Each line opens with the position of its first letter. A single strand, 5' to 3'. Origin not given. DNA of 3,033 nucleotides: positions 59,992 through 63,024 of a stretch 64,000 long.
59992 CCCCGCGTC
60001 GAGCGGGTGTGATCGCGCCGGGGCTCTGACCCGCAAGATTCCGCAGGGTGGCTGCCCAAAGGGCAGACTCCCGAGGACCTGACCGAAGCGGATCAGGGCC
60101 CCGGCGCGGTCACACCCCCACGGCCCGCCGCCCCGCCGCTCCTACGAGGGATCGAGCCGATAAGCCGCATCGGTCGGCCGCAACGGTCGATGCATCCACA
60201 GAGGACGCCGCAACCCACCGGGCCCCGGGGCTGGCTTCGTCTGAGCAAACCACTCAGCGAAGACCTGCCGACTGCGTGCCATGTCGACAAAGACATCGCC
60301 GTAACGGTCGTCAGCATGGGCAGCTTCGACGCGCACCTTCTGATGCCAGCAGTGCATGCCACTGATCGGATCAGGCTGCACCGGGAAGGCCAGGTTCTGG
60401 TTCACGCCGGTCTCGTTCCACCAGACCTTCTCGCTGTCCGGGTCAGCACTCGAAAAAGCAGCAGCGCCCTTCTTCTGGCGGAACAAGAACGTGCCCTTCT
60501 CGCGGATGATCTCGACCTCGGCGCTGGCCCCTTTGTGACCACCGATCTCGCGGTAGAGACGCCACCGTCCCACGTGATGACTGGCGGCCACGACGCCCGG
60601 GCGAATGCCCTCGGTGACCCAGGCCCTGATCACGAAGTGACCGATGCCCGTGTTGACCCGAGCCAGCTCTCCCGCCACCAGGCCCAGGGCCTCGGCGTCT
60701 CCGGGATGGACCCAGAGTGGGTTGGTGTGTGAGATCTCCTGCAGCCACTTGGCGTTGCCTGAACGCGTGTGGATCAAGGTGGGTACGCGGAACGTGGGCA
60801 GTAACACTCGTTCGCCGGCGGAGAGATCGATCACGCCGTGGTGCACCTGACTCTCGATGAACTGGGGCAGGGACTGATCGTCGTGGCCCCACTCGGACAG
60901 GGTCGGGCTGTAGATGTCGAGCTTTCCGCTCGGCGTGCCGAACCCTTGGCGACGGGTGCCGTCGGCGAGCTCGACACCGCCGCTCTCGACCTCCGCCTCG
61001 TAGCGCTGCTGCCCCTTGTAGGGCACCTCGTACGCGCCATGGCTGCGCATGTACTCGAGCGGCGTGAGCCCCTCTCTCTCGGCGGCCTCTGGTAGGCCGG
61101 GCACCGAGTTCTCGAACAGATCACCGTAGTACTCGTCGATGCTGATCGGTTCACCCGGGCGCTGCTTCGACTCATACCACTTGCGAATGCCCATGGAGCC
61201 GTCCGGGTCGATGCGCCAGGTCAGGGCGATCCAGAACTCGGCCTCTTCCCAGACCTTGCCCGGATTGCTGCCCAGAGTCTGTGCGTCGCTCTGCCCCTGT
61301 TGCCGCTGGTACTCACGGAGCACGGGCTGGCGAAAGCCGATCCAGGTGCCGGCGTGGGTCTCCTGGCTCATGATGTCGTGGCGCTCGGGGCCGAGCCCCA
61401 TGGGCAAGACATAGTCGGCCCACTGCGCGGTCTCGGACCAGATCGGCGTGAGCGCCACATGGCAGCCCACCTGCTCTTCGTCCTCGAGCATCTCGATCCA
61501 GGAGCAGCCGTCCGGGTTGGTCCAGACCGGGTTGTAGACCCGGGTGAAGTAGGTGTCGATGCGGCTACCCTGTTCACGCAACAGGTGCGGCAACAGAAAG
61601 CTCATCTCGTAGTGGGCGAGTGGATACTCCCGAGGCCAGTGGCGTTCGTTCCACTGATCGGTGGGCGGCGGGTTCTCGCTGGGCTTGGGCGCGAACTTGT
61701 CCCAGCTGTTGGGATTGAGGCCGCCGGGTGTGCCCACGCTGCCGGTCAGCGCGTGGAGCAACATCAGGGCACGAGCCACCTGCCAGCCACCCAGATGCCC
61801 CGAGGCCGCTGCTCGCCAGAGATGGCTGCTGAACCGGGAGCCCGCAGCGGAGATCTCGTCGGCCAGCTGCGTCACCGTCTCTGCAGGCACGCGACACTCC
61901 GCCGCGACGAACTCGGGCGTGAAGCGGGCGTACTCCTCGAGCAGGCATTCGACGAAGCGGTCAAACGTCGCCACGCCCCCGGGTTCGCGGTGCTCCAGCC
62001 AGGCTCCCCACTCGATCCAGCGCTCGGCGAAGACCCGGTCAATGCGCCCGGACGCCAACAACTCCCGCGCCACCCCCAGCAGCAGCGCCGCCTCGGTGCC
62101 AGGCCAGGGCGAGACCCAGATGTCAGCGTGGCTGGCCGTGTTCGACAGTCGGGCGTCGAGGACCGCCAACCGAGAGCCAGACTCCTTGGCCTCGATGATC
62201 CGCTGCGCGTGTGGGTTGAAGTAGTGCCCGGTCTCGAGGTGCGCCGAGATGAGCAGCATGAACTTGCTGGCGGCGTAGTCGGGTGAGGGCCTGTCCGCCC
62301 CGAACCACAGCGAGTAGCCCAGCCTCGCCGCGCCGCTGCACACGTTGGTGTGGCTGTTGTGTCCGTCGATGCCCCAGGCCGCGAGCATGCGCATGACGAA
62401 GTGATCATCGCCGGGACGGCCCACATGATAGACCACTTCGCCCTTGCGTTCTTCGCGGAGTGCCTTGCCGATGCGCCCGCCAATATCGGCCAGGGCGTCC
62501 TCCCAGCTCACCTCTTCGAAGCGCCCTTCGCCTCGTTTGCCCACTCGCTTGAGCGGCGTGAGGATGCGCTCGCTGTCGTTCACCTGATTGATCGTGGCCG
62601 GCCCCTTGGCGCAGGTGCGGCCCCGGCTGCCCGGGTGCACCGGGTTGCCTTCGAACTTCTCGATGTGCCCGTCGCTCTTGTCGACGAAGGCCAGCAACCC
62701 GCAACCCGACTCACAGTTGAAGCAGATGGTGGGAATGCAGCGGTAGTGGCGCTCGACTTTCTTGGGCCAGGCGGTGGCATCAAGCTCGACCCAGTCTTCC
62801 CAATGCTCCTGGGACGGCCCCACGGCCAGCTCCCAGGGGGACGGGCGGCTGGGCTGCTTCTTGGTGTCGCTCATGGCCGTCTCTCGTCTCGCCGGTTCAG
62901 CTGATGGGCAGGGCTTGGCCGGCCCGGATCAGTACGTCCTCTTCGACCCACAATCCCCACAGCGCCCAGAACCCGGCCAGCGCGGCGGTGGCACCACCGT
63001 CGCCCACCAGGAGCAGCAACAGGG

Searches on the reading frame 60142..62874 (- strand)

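Call 21: search_protein_families(library=pfam, proteins=[window:60142-62874:-], max_evalue=0.01)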
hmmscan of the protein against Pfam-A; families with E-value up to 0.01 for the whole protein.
window:60142-62874:- (910 aa): 3 families
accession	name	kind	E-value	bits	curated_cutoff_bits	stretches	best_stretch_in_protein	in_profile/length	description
PF01568.27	Molydop_binding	-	1.9e-15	57.3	26.8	1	692-770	3-82/110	Molydopterin dinucleotide binding domain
PF00384.28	Molybdopterin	-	4.3e-14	52.7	24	1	103-503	1-321/353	Molybdopterin oxidoreductase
PF04879.21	Molybdop_Fe4S4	-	1.2e-11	44.8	22.7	1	47-99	4-54/55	Molybdopterin oxidoreductase Fe4S4 domain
